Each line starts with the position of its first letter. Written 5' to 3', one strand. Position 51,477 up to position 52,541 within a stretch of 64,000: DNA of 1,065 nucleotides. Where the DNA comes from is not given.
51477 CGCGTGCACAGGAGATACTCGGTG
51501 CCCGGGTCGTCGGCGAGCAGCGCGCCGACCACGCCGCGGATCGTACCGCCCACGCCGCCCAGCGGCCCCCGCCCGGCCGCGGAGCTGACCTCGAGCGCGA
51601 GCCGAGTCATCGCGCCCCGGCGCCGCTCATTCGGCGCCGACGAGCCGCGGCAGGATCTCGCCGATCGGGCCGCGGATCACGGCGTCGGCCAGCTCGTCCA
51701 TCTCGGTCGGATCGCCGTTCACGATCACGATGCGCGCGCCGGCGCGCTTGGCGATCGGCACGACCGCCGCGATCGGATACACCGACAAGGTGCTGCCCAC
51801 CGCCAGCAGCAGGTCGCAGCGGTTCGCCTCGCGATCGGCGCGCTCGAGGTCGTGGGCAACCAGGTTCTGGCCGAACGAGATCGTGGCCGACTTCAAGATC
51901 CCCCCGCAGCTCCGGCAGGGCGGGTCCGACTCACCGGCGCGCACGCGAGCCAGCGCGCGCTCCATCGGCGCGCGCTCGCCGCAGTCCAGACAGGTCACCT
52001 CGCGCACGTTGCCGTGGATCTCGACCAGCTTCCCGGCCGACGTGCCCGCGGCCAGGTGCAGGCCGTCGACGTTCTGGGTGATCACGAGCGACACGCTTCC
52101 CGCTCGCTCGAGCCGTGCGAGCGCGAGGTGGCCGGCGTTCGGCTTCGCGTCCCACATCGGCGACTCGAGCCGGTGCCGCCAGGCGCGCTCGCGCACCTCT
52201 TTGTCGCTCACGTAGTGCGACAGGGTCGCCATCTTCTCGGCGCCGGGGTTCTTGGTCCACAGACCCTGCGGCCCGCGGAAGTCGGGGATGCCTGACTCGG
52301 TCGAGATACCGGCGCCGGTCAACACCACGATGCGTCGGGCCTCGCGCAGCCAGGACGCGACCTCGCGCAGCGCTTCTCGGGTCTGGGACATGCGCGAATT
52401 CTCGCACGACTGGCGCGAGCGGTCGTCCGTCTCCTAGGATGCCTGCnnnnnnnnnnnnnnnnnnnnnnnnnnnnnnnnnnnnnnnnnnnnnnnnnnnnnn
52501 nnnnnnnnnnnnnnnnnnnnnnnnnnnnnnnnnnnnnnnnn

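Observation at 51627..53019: Divergent SET-domain methyltransferase / sirtuin pair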

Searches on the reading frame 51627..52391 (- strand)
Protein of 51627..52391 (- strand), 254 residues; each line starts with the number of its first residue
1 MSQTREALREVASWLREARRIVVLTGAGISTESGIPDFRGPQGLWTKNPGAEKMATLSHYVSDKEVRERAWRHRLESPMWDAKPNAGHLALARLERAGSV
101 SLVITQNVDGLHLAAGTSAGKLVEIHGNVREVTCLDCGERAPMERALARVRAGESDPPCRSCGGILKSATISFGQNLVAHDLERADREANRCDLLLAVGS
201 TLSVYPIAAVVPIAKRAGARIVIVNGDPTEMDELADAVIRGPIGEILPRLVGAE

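Call 3: search_protein_families(library=pfam, proteins=[window:51627-52391:-], max_evalue=0.01)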
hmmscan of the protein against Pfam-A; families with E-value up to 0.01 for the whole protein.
window:51627-52391:- (254 aa): 2 families
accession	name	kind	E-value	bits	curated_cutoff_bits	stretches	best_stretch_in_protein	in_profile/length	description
PF02146.23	SIR2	-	2.2e-43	148.7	24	1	26-206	1-180/180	Sir2 family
PF00205.28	TPP_enzyme_M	-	3.7e-07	30.4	30.4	1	176-250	62-137/137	Thiamine pyrophosphate enzyme, central domain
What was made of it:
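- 51627..52391 (-): Sirtuin (Sir2 family, class-U-like NAD+-dependent protein deacetylase/deacylase) with a Cys4 zinc ribbon. Pfam SIR2 2.2e-43 (call 3).
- Checked: Sir2, 51627-52391(-), 254 aa. Pfam SIR2 2.2e-43 over the whole profile (call 3).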

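Call 4: search_protein_families(library=ncbifam, proteins=[window:51627-52391:-], max_evalue=0.01)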
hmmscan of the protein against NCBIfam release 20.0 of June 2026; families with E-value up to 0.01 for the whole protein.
window:51627-52391:- (254 aa): 7 families
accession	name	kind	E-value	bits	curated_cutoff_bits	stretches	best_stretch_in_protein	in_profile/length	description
NF040867.1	prot_deacyl_CobB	equivalog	4.9e-74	248.6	320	1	10-251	2-239/242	NAD-dependent protein deacetylase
NF001753.0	PRK00481.1-3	subfamily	1.1e-72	244.1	243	1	8-251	3-244/252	NAD-dependent protein deacylase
NF010736.0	PRK14138.1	equivalog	4.3e-55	186.6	395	1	10-240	3-227/244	NAD-dependent deacetylase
NF001754.0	PRK00481.1-4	equivalog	1.5e-51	174.9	252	1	6-249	3-239/244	NAD-dependent protein deacylase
NF003738.0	PRK05333.1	equivalog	7.1e-51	172.9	305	2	5-144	13-148/295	NAD-dependent protein deacetylase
NF001752.0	PRK00481.1-1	equivalog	2.8e-49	167.8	221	1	8-247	4-236/242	NAD-dependent protein deacylase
NF001755.0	PRK00481.1-5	equivalog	8.6e-30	103.6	318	1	17-251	39-266/278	Sir2 family NAD+-dependent deacetylase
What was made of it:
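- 51627..52391 (-): NF001753 scores 244.1 bits against a cut-off of 243 (call 4).
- On CobB equivalog (NCBIfam NF040867): Only the broader subfamily NF001753 is passed, at 244.1 against 243 (call 4).
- Closest known: Sir2-Af2 / Sir2Tm class-U sirtuins and bacterial CobB. Different: It does not reach the NCBIfam CobB equivalog cut-off (248.6 bits against 320, call 4).
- Checked: NCBIfam NAD-dependent protein deacylase subfamily NF001753 scores 244.1 bits against a cut-off of 243 (call 4).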

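Call 37: search_solved_structures(query=window:51627-52391:-, max_evalue=1e-20, show_alignments=2)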
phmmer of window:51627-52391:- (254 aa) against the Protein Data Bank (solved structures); distinct sequences matched with E-value up to 1e-20: 66 (the best 60 are shown).
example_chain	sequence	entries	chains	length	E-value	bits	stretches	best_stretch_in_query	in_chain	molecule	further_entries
1ma3_A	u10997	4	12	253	3.1e-51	177.7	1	6-251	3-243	Transcriptional regulatory protein, Sir2 family | NAD-dependent deacetylase 2 | NAD-dependent protein deacylase 2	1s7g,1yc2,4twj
1yc5_A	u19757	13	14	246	5.5e-44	154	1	8-239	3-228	NAD-dependent deacetylase | NAD-DEPENDENT PROTEIN DEACETYLASE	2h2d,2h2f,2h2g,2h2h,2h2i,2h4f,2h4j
4twi_A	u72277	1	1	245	1.4e-43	152.6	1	14-251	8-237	NAD-dependent protein deacylase 1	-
1ici_A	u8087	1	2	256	1.5e-43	152.5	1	14-251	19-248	TRANSCRIPTIONAL REGULATORY PROTEIN, SIR2 FAMILY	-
1m2g_A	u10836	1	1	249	1.5e-43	152.5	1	14-251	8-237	Silent Information Regulator 2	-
2h4h_A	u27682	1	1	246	3.8e-43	151.2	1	8-239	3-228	NAD-dependent deacetylase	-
1m2h_A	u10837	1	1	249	4e-43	151.1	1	14-251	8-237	Silent Information Regulator 2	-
2h59_A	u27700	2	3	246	1.4e-42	149.4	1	8-239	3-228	NAD-dependent deacetylase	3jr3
1m2j_A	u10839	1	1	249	1.4e-42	149.3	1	14-251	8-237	Silent Information Regulator 2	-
1m2n_A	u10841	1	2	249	1.5e-42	149.3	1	14-251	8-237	Silent Information Regulator 2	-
1m2k_A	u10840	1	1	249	2.1e-42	148.8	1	14-251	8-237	Silent Information Regulator 2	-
8i2b_A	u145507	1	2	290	3.4e-35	125.2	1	9-251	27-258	NAD-dependent protein deacylase sirtuin-6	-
3zg6_A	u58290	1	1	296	3.8e-35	125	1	9-251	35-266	NAD-DEPENDENT PROTEIN DEACETYLASE SIRTUIN-6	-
8zvp_A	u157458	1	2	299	3.9e-35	125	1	68-251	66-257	NAD-dependent protein deacylase sirtuin-6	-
5mf6_A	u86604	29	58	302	4.1e-35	124.9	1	68-251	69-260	NAD-dependent protein deacetylase sirtuin-6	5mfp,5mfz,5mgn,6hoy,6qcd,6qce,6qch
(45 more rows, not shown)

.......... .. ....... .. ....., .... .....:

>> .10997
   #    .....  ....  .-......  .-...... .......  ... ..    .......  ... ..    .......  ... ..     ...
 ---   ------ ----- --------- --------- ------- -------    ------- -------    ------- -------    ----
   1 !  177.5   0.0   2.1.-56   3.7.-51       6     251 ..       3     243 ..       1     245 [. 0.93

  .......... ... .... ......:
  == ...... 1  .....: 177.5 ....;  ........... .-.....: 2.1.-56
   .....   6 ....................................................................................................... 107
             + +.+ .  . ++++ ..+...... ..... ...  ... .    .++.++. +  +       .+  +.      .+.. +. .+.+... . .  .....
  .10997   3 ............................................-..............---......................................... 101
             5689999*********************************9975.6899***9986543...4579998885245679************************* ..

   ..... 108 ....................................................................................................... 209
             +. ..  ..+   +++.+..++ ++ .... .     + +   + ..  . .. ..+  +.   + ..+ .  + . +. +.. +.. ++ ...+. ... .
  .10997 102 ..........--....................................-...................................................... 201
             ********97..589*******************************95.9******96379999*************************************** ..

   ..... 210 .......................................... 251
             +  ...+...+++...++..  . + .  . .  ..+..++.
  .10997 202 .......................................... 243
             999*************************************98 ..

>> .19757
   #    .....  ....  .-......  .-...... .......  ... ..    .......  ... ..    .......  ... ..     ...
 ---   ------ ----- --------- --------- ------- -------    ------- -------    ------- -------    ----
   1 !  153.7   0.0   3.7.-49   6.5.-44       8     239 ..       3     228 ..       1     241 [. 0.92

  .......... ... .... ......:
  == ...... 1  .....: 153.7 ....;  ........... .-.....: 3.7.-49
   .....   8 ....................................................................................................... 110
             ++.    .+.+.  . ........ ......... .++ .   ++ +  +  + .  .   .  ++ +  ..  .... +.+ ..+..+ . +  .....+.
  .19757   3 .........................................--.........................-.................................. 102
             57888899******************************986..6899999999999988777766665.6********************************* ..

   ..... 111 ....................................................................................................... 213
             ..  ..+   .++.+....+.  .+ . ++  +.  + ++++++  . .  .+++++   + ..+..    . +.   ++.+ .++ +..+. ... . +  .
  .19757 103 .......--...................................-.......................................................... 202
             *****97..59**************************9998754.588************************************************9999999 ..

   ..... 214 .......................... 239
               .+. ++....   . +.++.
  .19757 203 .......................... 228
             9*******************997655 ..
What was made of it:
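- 51627..52391 (-): Sir2-Af2 1ma3 at 3e-51 and Sir2Tm at 5.5e-44 (call 37).
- On Sirtuins (Sir2 family, PF02146): 1ma3 at 3e-51 (call 37).
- Checked: The best solved relatives are Sir2-Af2 (1ma3, 3e-51) and Sir2Tm (call 37).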

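Call 39: search_protein_families(library=padloc, proteins=[window:51627-52391:-], max_evalue=0.001)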
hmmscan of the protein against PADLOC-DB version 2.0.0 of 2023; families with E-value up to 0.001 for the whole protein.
window:51627-52391:- (254 aa): 3 families
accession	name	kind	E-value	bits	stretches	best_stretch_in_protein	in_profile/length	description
PDLC02402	Aga_SIR2-PNTD1-PNTD2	-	0.00058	16.1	0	61-119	90-145/876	Class I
PDLC02419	Aga_SIR2-PNTD1-PNTD2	-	0.00084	16.2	0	68-120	88-140/558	Class I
PDLC05061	PDC-S65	-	0.00089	16.6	0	83-111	122-150/592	-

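Call 46: find_homologous_proteins(query=window:51627-52391:-, max_evalue=1e-30)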
Query window:51627-52391:- (254 aa): 8000 proteins with E <= 1e-30 among 8000 candidates; the best 120 are listed.
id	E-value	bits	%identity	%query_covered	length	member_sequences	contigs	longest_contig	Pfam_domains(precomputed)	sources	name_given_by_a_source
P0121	1.3e-162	557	100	100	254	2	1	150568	PF02146.24,PF00205.29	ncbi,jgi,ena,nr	ncbi:MAG TPA: NAD-dependent deacylase [Myxococcota bacterium]|nr:NAD-dependent deacylase [Myxococcot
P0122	5.6e-146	503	90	100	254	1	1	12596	PF02146.24,PF00205.29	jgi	jgi:NAD-dependent protein deacetylase/lipoamidase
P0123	3.1e-139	481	86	99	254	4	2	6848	PF02146.24,PF00205.29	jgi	jgi:NAD-dependent protein deacetylase/lipoamidase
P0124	4.6e-139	480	85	100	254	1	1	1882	PF02146.24,PF00205.29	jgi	jgi:NAD-dependent protein deacetylase/lipoamidase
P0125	9.3e-137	473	84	99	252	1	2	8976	PF02146.24,PF00205.29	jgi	jgi:NAD-dependent protein deacetylase/lipoamidase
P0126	6.2e-136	470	84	98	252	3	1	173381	PF02146.24,PF00205.29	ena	-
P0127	8.5e-136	469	85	97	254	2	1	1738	PF02146.24,PF00205.29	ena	-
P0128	1.2e-135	469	82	100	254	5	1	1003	PF02146.24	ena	-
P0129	4.9e-135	467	83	99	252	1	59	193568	PF02146.24,PF00205.29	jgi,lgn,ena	jgi:NAD-dependent deacetylase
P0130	5.0e-135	467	85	97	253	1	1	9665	PF02146.24,PF00205.29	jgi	jgi:NAD-dependent deacetylase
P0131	6.4e-135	467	81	100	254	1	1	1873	PF02146.24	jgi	jgi:NAD-dependent deacetylase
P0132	1.3e-134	466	81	100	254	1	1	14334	PF02146.24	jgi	jgi:NAD-dependent protein deacetylase/lipoamidase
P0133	1.7e-134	465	83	99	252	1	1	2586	PF02146.24,PF00205.29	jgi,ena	-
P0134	1.8e-134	465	83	99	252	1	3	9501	PF02146.24,PF00205.29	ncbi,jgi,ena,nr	ncbi:MAG TPA: Sir2 family NAD-dependent protein deacetylase [Myxococcota bacterium]|nr:Sir2 family N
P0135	1.9e-134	465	83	99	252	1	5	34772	PF02146.24,PF00205.29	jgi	-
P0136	3.8e-134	464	83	99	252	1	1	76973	PF02146.24,PF00205.29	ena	-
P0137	4.9e-134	464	83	99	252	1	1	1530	PF02146.24,PF00205.29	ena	-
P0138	4.9e-134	464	83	98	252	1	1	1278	PF02146.24,PF00205.29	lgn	-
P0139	6.1e-134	463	83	99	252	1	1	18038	PF02146.24,PF00205.29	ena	-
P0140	1.5e-133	462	80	100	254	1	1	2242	PF02146.24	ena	-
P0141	2.0e-133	462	82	99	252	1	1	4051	PF02146.24,PF00205.29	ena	-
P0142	2.5e-133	461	83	99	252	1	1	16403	PF02146.24,PF00205.29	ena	-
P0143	2.5e-133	461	79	100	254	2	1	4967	PF02146.24,PF00205.29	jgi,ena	-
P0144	2.6e-133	461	83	98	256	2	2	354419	PF02146.24,PF00205.29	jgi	jgi:NAD-dependent deacetylase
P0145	3.4e-133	461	85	97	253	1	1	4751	PF02146.24,PF00205.29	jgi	jgi:NAD-dependent deacetylase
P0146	4.2e-133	461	84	97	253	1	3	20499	PF02146.24,PF00205.29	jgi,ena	-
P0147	2.6e-132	458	83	97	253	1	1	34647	PF02146.24,PF00205.29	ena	-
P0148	2.7e-132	458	82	99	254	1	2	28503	PF02146.24,PF00205.29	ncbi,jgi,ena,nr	ncbi:MAG TPA: Sir2 family NAD-dependent protein deacetylase [Myxococcota bacterium]|nr:Sir2 family N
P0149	2.8e-132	458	81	100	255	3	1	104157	PF02146.24,PF00205.29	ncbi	ncbi:MAG: NAD-dependent deacetylase [Myxococcota bacterium]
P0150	4.2e-132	457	82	98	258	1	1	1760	PF02146.24,PF00205.29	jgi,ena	-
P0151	8.5e-132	456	82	97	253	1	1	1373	PF02146.24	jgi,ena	-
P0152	5.1e-131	454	78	100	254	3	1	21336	PF02146.24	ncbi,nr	ncbi:MAG TPA: Sir2 family NAD-dependent protein deacetylase [Myxococcota bacterium]|nr:Sir2 family N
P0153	9.1e-131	453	83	97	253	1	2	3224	PF02146.24,PF00205.29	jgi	jgi:NAD-dependent protein deacetylase/lipoamidase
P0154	1.7e-130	452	80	100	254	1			PF02146.24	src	-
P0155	5.6e-130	450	80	99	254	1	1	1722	PF02146.24,PF00205.29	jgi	jgi:NAD-dependent protein deacetylase/lipoamidase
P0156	6.1e-130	450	81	99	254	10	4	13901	PF02146.24,PF00205.29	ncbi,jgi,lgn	jgi:NAD-dependent deacetylase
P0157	1.3e-128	446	80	99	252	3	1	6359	PF02146.24,PF00205.29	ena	-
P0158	2.4e-128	445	80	99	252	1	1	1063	PF02146.24,PF00205.29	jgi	jgi:NAD-dependent deacetylase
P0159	2.4e-128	445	79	100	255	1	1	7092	PF02146.24,PF00205.29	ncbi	-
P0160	4.1e-128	444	79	99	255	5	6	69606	PF02146.24,PF00205.29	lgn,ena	-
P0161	7.6e-128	443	80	99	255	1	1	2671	PF02146.24,PF00205.29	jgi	jgi:NAD-dependent deacetylase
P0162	1.1e-127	443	82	94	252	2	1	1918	PF02146.24,PF00205.29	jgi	jgi:NAD-dependent deacetylase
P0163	1.8e-127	442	79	99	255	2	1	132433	PF02146.24,PF00205.29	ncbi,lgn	ncbi:MAG: Sir2 family NAD-dependent protein deacetylase [Myxococcota bacterium]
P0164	1.9e-127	442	79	100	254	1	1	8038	PF02146.24,PF00205.29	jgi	jgi:NAD-dependent deacetylase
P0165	2.3e-127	442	79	99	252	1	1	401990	PF02146.24,PF00205.29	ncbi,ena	-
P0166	2.4e-127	442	80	99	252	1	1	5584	PF02146.24,PF00205.29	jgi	jgi:NAD-dependent deacetylase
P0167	3.0e-127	441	80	99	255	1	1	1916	PF02146.24,PF00205.29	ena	-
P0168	3.4e-127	441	80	99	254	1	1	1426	PF02146.24,PF00205.29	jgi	-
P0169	4.8e-127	441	78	99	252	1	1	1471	PF02146.24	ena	-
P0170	5.7e-127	441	79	100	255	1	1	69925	PF02146.24,PF00205.29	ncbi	-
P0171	6.9e-127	440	79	99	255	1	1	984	PF02146.24,PF00205.29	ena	-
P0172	7.2e-127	440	79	100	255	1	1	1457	PF02146.24,PF00205.29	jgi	jgi:NAD-dependent deacetylase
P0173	2.4e-126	438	79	100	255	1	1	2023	PF02146.24,PF00205.29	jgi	jgi:NAD-dependent deacetylase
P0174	2.9e-126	438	79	100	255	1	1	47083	PF02146.24,PF00205.29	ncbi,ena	-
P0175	5.7e-126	437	78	100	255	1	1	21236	PF02146.24,PF00205.29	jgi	-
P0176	6.7e-126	437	86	91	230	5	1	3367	PF02146.24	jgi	-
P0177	8.8e-126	437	78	99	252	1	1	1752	PF02146.24,PF00205.29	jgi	jgi:NAD-dependent deacetylase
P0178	1.5e-125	436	78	100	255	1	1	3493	PF02146.24,PF00205.29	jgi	jgi:NAD-dependent deacetylase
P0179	1.8e-125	436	79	99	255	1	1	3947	PF02146.24,PF00205.29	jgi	jgi:NAD-dependent deacetylase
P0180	3.2e-125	435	78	100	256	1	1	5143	PF02146.24,PF00205.29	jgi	-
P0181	6.1e-125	434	78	99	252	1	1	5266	PF02146.24,PF00205.29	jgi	-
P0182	6.7e-125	434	77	100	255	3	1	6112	PF02146.24,PF00205.29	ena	-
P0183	1.5e-124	433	79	100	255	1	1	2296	PF02146.24,PF00205.29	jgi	jgi:NAD-dependent deacetylase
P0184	2.0e-124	432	76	99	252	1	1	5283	PF02146.24,PF00205.29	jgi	-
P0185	2.0e-124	432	79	99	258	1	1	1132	PF02146.24,PF00205.29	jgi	jgi:NAD-dependent deacetylase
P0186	2.6e-124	432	78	99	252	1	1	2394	PF02146.24,PF00205.29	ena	-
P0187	2.6e-124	432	78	99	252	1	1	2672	PF02146.24,PF00205.29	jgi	jgi:NAD-dependent deacetylase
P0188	3.7e-124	431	77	99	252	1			PF02146.24,PF00205.29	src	-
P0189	6.0e-124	431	78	100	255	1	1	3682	PF02146.24,PF00205.29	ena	-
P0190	7.1e-124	430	78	99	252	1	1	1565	PF02146.24,PF00205.29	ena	-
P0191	8.8e-124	430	78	100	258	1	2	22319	PF02146.24,PF00205.29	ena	-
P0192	9.0e-124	430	78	100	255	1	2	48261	PF02146.24,PF00205.29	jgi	jgi:NAD-dependent deacetylase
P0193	1.3e-123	430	79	94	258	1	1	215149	PF02146.24,PF00205.29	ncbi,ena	-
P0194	1.3e-123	430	77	99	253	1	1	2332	PF02146.24,PF00205.29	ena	-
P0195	1.6e-123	429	76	99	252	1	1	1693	PF02146.24,PF00205.29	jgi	-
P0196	1.6e-123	429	78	100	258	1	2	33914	PF02146.24,PF00205.29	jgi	-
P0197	1.8e-123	429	76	99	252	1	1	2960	PF02146.24,PF00205.29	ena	-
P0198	2.9e-123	428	78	100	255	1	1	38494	PF02146.24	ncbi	-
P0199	3.6e-123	428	78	100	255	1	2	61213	PF02146.24,PF00205.29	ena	-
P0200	4.5e-123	428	78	99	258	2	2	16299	PF02146.24,PF00205.29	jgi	jgi:NAD-dependent deacetylase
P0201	6.5e-123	427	77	100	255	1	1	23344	PF02146.24,PF00205.29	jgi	-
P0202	1.0e-122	427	77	99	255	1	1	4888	PF02146.24,PF00205.29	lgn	-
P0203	1.0e-122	427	76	97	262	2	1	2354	PF02146.24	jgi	jgi:NAD-dependent deacetylase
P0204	1.1e-122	426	77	100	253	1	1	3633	PF02146.24,PF00205.29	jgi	jgi:NAD-dependent deacetylase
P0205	3.0e-122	425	78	97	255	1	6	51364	PF02146.24,PF00205.29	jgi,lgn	-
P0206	3.1e-122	425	75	99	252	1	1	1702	PF02146.24,PF00205.29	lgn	-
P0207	3.6e-122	425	78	97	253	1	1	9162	PF02146.24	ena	-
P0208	8.1e-122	424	75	99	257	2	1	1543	PF02146.24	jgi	jgi:NAD-dependent deacetylase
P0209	1.6e-121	423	78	97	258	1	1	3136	PF02146.24,PF00205.29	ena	-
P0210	2.0e-121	422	78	97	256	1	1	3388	PF02146.24,PF00205.29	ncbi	-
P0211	3.3e-121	422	78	99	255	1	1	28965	PF02146.24,PF00205.29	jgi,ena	-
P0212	3.6e-121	422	75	99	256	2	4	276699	PF02146.24,PF00205.29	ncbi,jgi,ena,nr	ncbi:MAG TPA: NAD-dependent deacylase [Myxococcota bacterium]|jgi:NAD-dependent deacetylase|nr:NAD-d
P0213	3.9e-121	421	77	97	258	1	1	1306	PF02146.24,PF00205.29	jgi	jgi:NAD-dependent deacetylase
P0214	3.9e-121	421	75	99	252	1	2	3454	PF02146.24,PF00205.29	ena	-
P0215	4.0e-121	421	75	99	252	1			PF02146.24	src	-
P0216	5.7e-121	421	76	99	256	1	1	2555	PF02146.24,PF00205.29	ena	-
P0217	1.1e-120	420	76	97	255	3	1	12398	PF02146.24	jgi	jgi:NAD-dependent deacetylase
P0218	1.3e-120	420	77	97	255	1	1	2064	PF02146.24,PF00205.29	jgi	jgi:NAD-dependent deacetylase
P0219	1.4e-120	420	76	97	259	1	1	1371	PF02146.24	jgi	jgi:NAD-dependent deacetylase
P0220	2.8e-120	419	77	96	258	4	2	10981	PF02146.24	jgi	jgi:NAD-dependent deacetylase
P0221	3.8e-120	418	76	97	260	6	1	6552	PF02146.24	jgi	jgi:NAD-dependent deacetylase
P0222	3.9e-120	418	77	99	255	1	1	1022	PF02146.24,PF00205.29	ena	-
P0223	5.0e-120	418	76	99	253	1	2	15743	PF02146.24,PF00205.29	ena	-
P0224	5.3e-120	418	75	98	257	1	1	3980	PF02146.24,PF00205.29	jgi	jgi:NAD-dependent deacetylase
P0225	5.3e-120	418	77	98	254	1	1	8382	PF02146.24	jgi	jgi:NAD-dependent deacetylase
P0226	5.8e-120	418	76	98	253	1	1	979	PF02146.24,PF00205.29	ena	-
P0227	6.3e-120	417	75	98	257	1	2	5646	PF02146.24,PF00205.29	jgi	jgi:NAD-dependent deacetylase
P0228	7.2e-120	417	74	98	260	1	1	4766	PF02146.24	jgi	jgi:NAD-dependent deacetylase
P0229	1.0e-119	417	77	96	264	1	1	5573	PF02146.24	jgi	jgi:NAD-dependent deacetylase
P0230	1.3e-119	416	79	91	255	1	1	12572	PF02146.24,PF00205.29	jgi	-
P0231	1.4e-119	416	74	100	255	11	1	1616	PF02146.24,PF00205.29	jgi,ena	-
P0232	1.5e-119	416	77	95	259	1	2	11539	PF02146.24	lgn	-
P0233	1.5e-119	416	77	97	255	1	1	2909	PF02146.24,PF00205.29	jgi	jgi:NAD-dependent deacetylase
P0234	1.5e-119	416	75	100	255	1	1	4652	PF02146.24,PF00205.29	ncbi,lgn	-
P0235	1.9e-119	416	74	97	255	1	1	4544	PF02146.24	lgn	-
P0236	6.5e-119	414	73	99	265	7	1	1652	PF02146.24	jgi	jgi:NAD-dependent deacetylase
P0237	6.7e-119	414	76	96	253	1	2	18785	PF02146.24,PF00205.29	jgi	jgi:NAD-dependent deacetylase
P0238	7.4e-119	414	74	97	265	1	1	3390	PF02146.24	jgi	jgi:NAD-dependent deacetylase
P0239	1.5e-118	413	74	98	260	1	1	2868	PF02146.24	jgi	jgi:NAD-dependent deacetylase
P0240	2.5e-118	412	75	99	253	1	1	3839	PF02146.24,PF00205.29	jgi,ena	-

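Call 47: find_encoding_contigs(protein=P0212, flank=5000, max_places=2)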
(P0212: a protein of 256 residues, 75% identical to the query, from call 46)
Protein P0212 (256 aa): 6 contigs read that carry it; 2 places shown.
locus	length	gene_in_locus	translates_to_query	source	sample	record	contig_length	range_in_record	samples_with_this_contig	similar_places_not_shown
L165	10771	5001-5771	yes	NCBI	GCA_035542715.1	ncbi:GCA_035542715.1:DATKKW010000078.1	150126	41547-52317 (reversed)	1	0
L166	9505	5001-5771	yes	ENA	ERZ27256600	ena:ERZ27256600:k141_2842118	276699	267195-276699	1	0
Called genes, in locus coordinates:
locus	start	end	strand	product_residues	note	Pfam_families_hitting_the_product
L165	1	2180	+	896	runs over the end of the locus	PF28598:PDH_E1_N, PF00456:Transketolase_N, PF17831:PDH_E1_M, PF22613:Transketolase_C_1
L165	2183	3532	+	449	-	PF00364:Biotin_lipoyl, PF02817:E3_binding, PF00198:2-oxoacid_dh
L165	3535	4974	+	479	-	PF00890:FAD_binding_2 (faint), PF01134:GIDA (weak), PF01262:AlaDh_PNT_C (faint), PF03486:HI0933_like (faint), PF07992:Pyr_redox_2, PF12831:FAD_oxidored, PF00070:Pyr_redox, PF02852:Pyr_redox_dim, +2 more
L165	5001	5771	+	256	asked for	PF00205:TPP_enzyme_M (faint), PF02146:SIR2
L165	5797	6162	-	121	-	PF04241:DUF423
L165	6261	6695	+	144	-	PF00839:Cys_rich_FGFR (faint)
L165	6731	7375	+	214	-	PF00440:TetR_N (weak)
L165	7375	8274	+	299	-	PF12146:Hydrolase_4, PF00561:Abhydrolase_1, PF12697:Abhydrolase_6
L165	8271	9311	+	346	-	PF23023:Anti-Pycsar_Apyc1, PF00753:Lactamase_B, PF12706:Lactamase_B_2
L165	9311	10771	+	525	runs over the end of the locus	PF00884:Sulfatase, PF01663:Phosphodiest (faint), PF16347:SGSH_C (faint)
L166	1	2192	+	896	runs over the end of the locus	PF28598:PDH_E1_N, PF00456:Transketolase_N, PF17831:PDH_E1_M, PF22613:Transketolase_C_1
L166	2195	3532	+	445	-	PF00364:Biotin_lipoyl, PF02817:E3_binding, PF00198:2-oxoacid_dh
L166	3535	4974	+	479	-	PF00890:FAD_binding_2 (faint), PF01134:GIDA (weak), PF01262:AlaDh_PNT_C (faint), PF03486:HI0933_like (faint), PF07992:Pyr_redox_2, PF12831:FAD_oxidored, PF00070:Pyr_redox, PF02852:Pyr_redox_dim, +2 more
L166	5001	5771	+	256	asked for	PF00205:TPP_enzyme_M (faint), PF02146:SIR2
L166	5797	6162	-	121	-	PF04241:DUF423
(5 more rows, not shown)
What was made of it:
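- This again places the sirtuin next to acetyl-CoA metabolism (call 47).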
